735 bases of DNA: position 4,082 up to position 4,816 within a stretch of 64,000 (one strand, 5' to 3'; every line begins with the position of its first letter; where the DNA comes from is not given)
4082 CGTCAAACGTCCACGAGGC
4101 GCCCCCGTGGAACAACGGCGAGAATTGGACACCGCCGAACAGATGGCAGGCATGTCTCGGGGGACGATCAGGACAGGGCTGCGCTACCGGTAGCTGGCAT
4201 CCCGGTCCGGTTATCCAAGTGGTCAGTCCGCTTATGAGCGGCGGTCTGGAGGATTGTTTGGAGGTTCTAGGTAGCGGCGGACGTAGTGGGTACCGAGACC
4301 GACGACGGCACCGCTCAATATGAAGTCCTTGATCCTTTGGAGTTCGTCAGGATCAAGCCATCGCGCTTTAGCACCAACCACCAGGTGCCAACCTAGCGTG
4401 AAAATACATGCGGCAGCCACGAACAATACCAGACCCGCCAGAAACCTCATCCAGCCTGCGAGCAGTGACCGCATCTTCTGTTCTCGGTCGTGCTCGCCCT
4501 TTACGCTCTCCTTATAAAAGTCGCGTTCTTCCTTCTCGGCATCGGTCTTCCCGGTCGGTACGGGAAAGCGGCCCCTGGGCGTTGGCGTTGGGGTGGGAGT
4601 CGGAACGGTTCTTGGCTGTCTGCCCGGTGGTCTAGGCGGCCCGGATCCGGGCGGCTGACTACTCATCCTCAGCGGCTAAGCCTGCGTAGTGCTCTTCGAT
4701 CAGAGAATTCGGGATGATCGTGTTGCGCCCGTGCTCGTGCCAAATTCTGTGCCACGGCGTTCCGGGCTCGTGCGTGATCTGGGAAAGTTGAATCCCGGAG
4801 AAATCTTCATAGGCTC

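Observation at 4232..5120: Panacea (DUF4065/SocA-like) antitoxin-type gene translationally coupled to an unclassifiable Pro-rich membrane protein: candidate new PanA-PanT pair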

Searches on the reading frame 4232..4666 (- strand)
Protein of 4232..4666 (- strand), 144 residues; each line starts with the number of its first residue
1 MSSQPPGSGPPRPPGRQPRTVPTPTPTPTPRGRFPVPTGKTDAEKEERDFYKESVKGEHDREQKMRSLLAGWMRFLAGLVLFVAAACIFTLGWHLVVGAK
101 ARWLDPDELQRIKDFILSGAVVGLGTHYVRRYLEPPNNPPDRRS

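Call 4: search_protein_families(library=pfam, proteins=[window:4232-4666:-], max_evalue=1)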
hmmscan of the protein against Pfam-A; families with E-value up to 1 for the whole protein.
window:4232-4666:- (144 aa): 2 families
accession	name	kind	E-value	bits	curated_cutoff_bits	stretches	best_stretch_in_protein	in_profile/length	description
PF14019.11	DUF4235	-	0.035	14.6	27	1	77-132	8-63/77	Protein of unknown function (DUF4235)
PF23600.1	DUF7139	-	0.057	13.5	30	1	60-98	12-50/150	Domain of unknown function (DUF7139)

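Call 5: search_protein_families(library=ncbifam, proteins=[window:4232-4666:-], max_evalue=1)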
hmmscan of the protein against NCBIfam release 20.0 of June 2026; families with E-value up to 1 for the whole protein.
window:4232-4666:- (144 aa): 1 family
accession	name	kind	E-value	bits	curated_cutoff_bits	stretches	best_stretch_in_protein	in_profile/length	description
NF058521.1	allophyco_ApcA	equivalog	0.23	11.4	270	1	98-120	12-34/161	allophycocyanin subunit alpha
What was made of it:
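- Closest known: SocAB of Caulobacter crescentus. Same: The antitoxin carries the same domain (calls 4, 5).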

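Call 6: search_protein_families(library=padloc, proteins=[window:4232-4666:-], max_evalue=1)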
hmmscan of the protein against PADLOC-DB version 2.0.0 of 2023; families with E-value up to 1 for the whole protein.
window:4232-4666:- (144 aa): 0 families
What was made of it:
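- No hit in PADLOC (call 6), so there is no evidence for a defence role.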

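Call 7: search_protein_families(library=phrogs, proteins=[window:4232-4666:-], max_evalue=1)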
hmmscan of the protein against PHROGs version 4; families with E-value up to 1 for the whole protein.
window:4232-4666:- (144 aa): 2 families
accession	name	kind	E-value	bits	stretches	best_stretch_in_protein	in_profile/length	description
phrog_34543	-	head and packaging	0.1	13.3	1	7-69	69-130/227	virion structural protein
phrog_38557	-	DNA, RNA and nucleotide metabolism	0.28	12.4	1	47-96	31-84/85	DNA binding protein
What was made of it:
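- Checked: It hits no model in Pfam, NCBIfam, PADLOC or PHROGs (calls 4-7).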

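Call 8: find_homologous_proteins(query=window:4232-4666:-, max_evalue=0.01)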
Query window:4232-4666:- (144 aa): 7 proteins with E <= 0.01 among 786 candidates.
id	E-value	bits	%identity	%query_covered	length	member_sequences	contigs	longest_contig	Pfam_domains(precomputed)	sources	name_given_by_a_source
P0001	1.9e-67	244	79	79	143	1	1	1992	-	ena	-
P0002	7.1e-29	119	47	93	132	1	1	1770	-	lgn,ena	-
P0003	1.8e-18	85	51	65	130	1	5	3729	-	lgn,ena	-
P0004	2.0e-17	81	42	76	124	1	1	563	-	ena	-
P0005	6.8e-16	76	41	77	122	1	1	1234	-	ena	-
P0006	1.1e-15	76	40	75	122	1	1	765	-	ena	-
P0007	5.3e-11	61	40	66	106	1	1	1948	-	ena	-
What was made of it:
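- Closest known: PanAT systems with cluster T12 toxins. Different: The subfamily is known only from a handful of metagenome contigs (call 8).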

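Call 11: find_encoding_contigs(protein=P0001, flank=5000)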
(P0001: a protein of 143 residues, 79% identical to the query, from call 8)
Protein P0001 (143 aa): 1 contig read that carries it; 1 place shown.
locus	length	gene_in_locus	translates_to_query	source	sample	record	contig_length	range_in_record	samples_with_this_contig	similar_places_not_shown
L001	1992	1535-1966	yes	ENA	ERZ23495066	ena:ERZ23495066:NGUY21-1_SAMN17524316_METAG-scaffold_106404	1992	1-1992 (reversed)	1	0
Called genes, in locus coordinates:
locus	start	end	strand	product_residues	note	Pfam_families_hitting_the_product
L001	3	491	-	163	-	?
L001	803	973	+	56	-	-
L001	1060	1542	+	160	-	PF13274:SocA_Panacea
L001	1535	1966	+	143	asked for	-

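Call 12: find_encoding_contigs(protein=P0002, flank=5000)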
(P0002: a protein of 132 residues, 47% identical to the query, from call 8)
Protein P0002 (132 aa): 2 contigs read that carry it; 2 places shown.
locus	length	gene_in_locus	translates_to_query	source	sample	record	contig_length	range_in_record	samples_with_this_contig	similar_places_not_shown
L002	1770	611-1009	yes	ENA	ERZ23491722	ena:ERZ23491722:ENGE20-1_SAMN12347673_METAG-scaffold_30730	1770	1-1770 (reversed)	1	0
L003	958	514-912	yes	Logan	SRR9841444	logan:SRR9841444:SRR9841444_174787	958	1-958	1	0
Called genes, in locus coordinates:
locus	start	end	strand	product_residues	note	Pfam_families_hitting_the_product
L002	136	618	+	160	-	PF13274:SocA_Panacea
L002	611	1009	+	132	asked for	-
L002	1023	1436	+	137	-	-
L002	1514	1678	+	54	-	-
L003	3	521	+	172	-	?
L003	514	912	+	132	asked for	-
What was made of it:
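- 4659..4666 (-): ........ start/stop overlap (translational coupling). The same 8-nt overlap occurs in L001 and L002 (calls 11, 12).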

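Call 13: find_encoding_contigs(protein=P0003, flank=5000)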
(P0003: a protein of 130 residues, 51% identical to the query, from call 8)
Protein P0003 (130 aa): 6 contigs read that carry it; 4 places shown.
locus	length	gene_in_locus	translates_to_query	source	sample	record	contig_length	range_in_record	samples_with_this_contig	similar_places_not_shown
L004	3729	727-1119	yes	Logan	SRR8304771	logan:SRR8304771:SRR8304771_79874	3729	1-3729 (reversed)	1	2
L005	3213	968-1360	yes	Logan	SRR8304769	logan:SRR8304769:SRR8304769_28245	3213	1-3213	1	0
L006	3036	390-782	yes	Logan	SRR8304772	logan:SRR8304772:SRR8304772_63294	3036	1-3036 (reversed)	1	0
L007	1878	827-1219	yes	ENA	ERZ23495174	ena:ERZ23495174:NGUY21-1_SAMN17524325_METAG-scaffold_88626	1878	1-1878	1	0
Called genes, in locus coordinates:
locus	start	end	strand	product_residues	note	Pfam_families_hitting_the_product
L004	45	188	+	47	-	-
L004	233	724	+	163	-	PF13274:SocA_Panacea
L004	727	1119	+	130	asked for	-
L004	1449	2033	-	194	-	-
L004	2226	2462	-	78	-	-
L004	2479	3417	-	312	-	PF12760:Zn_ribbon_IS1595 (weak), PF12762:DDE_Tnp_IS1595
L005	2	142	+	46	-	?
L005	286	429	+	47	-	-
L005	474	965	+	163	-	PF13274:SocA_Panacea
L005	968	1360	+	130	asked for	-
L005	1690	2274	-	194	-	-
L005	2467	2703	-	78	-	-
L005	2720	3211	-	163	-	?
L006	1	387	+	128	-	?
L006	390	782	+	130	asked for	-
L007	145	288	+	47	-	-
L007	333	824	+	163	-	PF13274:SocA_Panacea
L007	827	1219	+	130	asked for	-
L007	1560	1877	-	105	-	?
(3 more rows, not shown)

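Call 14: find_encoding_contigs(protein=P0004, flank=5000)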
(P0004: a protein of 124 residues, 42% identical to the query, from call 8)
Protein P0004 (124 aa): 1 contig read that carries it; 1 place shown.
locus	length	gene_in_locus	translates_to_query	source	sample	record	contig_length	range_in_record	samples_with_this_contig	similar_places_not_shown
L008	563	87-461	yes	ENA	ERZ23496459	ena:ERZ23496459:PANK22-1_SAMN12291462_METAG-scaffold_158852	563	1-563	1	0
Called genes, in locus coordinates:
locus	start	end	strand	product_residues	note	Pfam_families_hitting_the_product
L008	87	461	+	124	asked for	-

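Call 15: find_encoding_contigs(protein=P0005, flank=5000)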
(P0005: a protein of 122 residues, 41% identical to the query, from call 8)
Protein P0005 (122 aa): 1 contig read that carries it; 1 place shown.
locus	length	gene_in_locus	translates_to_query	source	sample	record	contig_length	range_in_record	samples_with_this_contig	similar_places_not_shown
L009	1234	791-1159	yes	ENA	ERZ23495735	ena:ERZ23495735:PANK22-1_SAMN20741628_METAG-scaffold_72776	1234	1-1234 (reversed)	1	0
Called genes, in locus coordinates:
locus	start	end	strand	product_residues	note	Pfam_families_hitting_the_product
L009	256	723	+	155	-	PF13274:SocA_Panacea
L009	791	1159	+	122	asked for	-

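Call 16: find_encoding_contigs(protein=P0006, flank=5000)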
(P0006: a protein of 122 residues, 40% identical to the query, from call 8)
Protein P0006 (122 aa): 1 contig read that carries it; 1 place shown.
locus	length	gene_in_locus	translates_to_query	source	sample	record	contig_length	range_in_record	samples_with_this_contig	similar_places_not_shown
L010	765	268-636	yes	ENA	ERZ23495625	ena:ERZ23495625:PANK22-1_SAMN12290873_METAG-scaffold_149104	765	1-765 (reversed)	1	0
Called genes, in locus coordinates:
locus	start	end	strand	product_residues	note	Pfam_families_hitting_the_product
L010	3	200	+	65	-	?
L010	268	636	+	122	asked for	-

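Call 17: find_encoding_contigs(protein=P0007, flank=5000)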
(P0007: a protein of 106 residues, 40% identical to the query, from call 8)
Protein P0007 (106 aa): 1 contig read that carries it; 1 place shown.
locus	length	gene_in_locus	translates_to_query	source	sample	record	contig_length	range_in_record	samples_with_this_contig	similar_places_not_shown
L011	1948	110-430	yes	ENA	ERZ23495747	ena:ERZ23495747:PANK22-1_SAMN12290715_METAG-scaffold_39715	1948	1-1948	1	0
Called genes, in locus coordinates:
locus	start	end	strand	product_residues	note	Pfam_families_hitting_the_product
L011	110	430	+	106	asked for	-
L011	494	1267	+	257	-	PF13340:DUF4096, PF01609:DDE_Tnp_1, PF13586:DDE_Tnp_1_2 (weak)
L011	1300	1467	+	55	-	-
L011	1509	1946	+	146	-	?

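Call 35: find_related_loci(query=A1, collection=genome_contigs, flank=10000)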
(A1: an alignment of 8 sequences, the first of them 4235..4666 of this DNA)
Query A1 (144 aa) in genome_contigs; peptide patterns used: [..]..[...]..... (x = any residue, [..] = any of these).
53 stretches matched a pattern, but none encodes a relative of the query by tblastn (E <= 1e-3).

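Call 36: find_related_loci(query=A1, collection=viral_contigs, flank=10000)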
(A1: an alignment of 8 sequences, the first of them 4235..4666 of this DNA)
Query A1 (144 aa) in viral_contigs; peptide patterns used: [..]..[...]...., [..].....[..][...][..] (x = any residue, [..] = any of these).
82 stretches matched a pattern, but none encodes a relative of the query by tblastn (E <= 1e-3).

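Call 41: predict_structure(alignment_id=A1)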
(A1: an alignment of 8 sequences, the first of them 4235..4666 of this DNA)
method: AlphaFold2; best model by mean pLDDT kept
length: 144 residues; sequences in the alignment: 8
mean_pLDDT: 62.0   pTM: 0.28
mean pLDDT of the five models: 62.0, 61.4, 61.3, 60.3, 53.7
residues with pLDDT >= 90: 6; 70-90: 25; 50-70: 88; < 50: 25
segments of 3 or more residues with pLDDT < 50: 1-3, 8-10, 14-16, 31-34, 134-144
pLDDT, mean of each block of 10 residues (from residue 1): 49 52 58 50 63 63 76 90 87 63 60 66 53 47 41
secondary structure, 60 per line:
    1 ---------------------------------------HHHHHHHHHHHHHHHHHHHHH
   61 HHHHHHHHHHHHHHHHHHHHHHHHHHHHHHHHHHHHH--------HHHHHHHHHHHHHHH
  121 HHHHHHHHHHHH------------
elements in order: H40-97 H106-132
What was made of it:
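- Tried and rejected: The first AF2 run, with 8 sequences, was poor at pLDDT 62 (call 41).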

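Call 43: search_protein_representatives(alignment_id=A1)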
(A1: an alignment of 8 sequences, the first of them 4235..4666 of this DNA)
Query: 8 sequences, 127 profile positions. Proteins with E-value up to 0.001 (for the whole library): 674; up to 1e-10: 102; up to 1e-30: 5. The best 150 are listed.
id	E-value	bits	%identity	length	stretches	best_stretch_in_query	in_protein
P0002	4.0e-54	198.3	-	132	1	1-126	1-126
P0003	7.9e-52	190.8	-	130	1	1-125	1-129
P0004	9.0e-52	190.7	-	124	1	8-125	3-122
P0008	1.5e-33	131.8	-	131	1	13-124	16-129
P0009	2.0e-31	124.9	-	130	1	2-124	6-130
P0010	4.8e-30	120.4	-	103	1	27-124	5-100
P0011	1.2e-27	112.6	-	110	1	19-123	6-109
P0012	6.2e-27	110.4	-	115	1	27-123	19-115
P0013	2.6e-26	108.3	-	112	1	31-123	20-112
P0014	3.4e-26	108.0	-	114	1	28-124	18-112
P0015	1.0e-25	106.4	-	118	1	23-125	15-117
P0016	1.4e-25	105.9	-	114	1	17-124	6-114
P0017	8.6e-25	103.4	-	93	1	33-124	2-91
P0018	6.2e-24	100.7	-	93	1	34-124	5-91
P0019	1.8e-21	92.7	-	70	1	65-124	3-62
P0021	2.0e-21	92.6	-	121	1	20-124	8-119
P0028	2.0e-17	79.6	-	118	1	17-122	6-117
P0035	2.4e-16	76.2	-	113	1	15-124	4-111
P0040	5.5e-15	71.7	-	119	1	16-122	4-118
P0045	1.9e-14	70.0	-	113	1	18-122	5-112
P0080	7.8e-12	61.6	-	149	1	8-119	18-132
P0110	1.1e-10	57.8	-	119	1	23-123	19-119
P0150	2.3e-09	53.5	-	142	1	22-123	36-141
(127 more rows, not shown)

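Call 46: list_cluster_members(proteins=[P0008, P0009, P0010, P0012, P0015, P0021, P0028, P0035, P0045, P0080])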
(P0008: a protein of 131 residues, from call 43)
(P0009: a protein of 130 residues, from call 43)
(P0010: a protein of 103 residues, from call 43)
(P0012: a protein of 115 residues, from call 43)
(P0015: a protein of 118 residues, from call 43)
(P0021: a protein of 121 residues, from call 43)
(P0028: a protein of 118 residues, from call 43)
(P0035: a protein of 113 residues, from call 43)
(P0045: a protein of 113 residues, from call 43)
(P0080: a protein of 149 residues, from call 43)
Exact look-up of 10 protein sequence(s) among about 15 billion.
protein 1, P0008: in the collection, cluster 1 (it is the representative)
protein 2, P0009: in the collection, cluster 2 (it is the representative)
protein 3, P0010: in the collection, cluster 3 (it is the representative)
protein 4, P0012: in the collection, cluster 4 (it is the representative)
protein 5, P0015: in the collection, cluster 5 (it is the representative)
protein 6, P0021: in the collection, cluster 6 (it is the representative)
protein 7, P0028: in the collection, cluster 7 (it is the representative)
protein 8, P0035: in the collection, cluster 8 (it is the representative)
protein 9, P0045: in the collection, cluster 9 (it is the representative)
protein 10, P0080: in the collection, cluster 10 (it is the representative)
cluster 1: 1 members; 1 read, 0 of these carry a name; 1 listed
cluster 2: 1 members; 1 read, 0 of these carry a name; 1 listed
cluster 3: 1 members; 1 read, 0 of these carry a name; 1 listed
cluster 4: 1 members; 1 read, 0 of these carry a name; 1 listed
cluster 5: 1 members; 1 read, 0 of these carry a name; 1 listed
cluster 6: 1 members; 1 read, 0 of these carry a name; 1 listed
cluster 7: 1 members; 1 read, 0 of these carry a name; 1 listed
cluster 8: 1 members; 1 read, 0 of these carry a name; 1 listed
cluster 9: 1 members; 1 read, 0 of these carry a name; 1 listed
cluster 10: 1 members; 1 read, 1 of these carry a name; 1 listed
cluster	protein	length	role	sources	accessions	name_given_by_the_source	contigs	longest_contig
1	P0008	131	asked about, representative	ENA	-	-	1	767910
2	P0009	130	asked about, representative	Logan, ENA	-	-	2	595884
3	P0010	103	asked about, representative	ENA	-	-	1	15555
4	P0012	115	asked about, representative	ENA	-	-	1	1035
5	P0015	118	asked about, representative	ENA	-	-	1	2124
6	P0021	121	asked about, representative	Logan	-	-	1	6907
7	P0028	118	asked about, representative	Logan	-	-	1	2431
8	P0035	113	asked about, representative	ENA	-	-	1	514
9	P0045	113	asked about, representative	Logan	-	-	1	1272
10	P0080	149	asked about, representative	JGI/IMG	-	hypothetical protein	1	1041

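Call 47: find_homologous_proteins(query=A3, max_evalue=0.001)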
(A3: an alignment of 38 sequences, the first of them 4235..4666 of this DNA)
Query A3 (38 sequences) (144 aa, profile of the alignment): 16 proteins with E <= 0.001 among 7486 candidates.
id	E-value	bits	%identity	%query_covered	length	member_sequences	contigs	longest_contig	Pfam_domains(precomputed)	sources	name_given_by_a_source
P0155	1.4e-34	137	41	93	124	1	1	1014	-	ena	-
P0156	1.6e-34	137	42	81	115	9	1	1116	-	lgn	-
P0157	2.3e-33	133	43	68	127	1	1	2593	-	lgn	-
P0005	5.5e-33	132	41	77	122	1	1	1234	-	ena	-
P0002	3.6e-32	129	47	93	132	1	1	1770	-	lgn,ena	-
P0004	5.9e-32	128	42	76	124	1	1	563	-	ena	-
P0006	2.0e-31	127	40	75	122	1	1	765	-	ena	-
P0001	6.0e-31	125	79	79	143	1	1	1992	-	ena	-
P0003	7.5e-31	125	51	65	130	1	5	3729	-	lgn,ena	-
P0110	4.4e-28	116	21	80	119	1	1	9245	-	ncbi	-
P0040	1.5e-27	114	26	79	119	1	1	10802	-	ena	-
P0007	2.1e-26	110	40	66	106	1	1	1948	-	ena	-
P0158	4.0e-24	103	35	28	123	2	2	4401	-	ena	-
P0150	4.6e-23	100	26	57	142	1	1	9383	-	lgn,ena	-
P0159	8.7e-22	95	55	43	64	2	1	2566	-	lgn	-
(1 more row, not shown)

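Call 48: find_encoding_contigs(protein=P0110, flank=4000, max_places=3)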
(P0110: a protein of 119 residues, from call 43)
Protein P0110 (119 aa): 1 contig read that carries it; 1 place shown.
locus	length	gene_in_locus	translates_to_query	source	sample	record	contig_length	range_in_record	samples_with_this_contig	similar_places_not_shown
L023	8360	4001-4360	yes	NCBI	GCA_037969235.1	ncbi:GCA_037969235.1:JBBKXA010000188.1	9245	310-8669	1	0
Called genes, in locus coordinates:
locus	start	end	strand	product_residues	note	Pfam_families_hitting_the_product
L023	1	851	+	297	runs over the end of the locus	-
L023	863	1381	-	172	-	-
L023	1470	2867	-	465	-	PF00089:Trypsin (weak), PF13365:Trypsin_2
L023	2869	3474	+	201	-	PF00475:IGPD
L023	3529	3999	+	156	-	PF13274:SocA_Panacea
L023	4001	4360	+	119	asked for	-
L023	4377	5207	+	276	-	PF04228:Zn_peptidase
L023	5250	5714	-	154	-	PF03449:GreA_GreB_N, PF01272:GreA_GreB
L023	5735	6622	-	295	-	PF00753:Lactamase_B, PF12706:Lactamase_B_2 (weak)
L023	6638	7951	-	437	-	PF00815:Histidinol_dh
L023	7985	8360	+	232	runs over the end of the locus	PF00117:GATase, PF01174:SNO (weak)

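Call 49: find_encoding_contigs(protein=P0040, flank=4000, max_places=3)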
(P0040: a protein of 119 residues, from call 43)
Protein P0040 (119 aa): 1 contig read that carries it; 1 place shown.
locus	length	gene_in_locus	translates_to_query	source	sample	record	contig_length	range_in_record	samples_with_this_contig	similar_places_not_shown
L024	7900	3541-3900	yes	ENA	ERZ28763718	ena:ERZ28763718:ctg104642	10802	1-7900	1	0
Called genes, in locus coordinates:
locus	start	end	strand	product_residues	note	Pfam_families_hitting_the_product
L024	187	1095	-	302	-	PF00145:DNA_methylase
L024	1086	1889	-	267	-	-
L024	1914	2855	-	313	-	PF12760:Zn_ribbon_IS1595, PF12762:DDE_Tnp_IS1595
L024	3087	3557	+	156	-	PF13274:SocA_Panacea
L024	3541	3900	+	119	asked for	-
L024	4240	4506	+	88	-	PF01527:HTH_Tnp_1, PF02796:HTH_7 (faint), PF13384:HTH_23 (weak), PF13518:HTH_28, PF13551:HTH_29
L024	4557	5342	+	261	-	PF13276:HTH_21, PF00665:rve, PF13683:rve_3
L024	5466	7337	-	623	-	-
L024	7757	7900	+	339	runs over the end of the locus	PF12686:DUF3800 (weak)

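Call 50: find_encoding_contigs(protein=P0150, flank=4000, max_places=3)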
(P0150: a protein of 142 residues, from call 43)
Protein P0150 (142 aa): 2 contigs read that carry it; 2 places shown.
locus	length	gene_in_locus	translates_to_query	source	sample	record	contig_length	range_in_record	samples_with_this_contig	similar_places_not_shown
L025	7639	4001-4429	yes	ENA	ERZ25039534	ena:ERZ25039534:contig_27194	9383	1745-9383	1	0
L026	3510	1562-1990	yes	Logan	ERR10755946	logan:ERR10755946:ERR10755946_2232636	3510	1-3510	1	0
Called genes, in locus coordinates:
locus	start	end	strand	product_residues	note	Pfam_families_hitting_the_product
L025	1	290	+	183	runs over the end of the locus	-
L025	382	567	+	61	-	-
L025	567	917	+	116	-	-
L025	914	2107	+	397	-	PF13481:AAA_25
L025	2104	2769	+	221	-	PF18563:TubC_N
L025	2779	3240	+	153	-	-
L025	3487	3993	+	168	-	PF13274:SocA_Panacea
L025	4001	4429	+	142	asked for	-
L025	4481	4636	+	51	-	-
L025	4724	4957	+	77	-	-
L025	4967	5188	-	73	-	-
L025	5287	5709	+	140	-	-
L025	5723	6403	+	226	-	-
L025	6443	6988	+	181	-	-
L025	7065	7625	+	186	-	-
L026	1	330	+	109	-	?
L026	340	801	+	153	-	-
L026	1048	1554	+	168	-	PF13274:SocA_Panacea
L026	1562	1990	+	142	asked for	-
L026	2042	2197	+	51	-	-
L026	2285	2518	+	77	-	-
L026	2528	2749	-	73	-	-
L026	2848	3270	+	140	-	-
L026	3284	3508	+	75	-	?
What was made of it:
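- L025/L026 look like phage or plasmid DNA (call 50).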

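Call 51: find_encoding_contigs(protein=P0008, flank=4000, max_places=3)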
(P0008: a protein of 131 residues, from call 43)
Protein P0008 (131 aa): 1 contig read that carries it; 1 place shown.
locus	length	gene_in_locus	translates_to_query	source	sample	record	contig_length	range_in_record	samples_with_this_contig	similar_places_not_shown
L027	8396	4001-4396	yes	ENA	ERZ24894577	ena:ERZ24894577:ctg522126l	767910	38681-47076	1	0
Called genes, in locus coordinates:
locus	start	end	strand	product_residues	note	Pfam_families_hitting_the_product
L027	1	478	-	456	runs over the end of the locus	PF00355:Rieske, PF19301:LigXa_C (weak)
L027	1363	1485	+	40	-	-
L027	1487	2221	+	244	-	PF07298:NnrU (weak)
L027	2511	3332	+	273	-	-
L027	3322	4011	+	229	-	PF13274:SocA_Panacea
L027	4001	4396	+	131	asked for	-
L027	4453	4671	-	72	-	-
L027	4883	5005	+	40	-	-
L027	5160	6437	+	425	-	PF00202:Aminotran_3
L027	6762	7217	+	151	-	-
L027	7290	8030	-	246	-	-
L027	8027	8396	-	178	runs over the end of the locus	-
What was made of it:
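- Distant homologues: L023, L024, L025/L026 at 21-26% identity to the window protein, and L027 at 43% (calls 48-51).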

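Call 55: search_dna_similar(query=window:4235-4666:-, collection=plasmids, mode=protein, max_rows=30, max_evalue=1)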
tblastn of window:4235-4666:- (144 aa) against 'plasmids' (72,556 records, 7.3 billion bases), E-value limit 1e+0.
No match.

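Call 68: search_solved_structures(query=A3, max_evalue=1)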
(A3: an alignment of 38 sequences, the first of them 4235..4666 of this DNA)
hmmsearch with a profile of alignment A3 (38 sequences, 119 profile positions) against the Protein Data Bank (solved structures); distinct sequences matched with E-value up to 1: 9.
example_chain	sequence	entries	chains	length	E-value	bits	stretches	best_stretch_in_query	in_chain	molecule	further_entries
7wgh_A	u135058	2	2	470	0.14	15.6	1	21-78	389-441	Squalene synthase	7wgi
1kn1_A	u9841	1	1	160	0.18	15.3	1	84-105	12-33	Allophycocyanin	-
1all_A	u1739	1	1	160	0.72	13.3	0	84-104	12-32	ALLOPHYCOCYANIN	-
5y6p_G1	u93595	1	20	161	0.72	13.3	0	84-104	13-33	alpha_APC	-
6kgx_AH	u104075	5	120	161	0.89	13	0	84-104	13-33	Allophycocyanin alpha subunit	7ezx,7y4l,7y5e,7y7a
9f6n_A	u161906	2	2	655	0.91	13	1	50-96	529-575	Natural resistance-associated macrophage protein 2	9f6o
7w02_A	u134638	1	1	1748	0.94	12.9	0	36-107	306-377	Phospholipid-transporting ATPase ABCA3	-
7w01_A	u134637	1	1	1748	0.94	12.9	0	36-107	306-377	Phospholipid-transporting ATPase ABCA3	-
5tjf_A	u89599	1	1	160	0.95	12.9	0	85-104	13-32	Allophycocyanin alpha subunit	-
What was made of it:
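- Tried and rejected: For the family profile they gave only noise, with the best E-value 0.14 (call 68).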
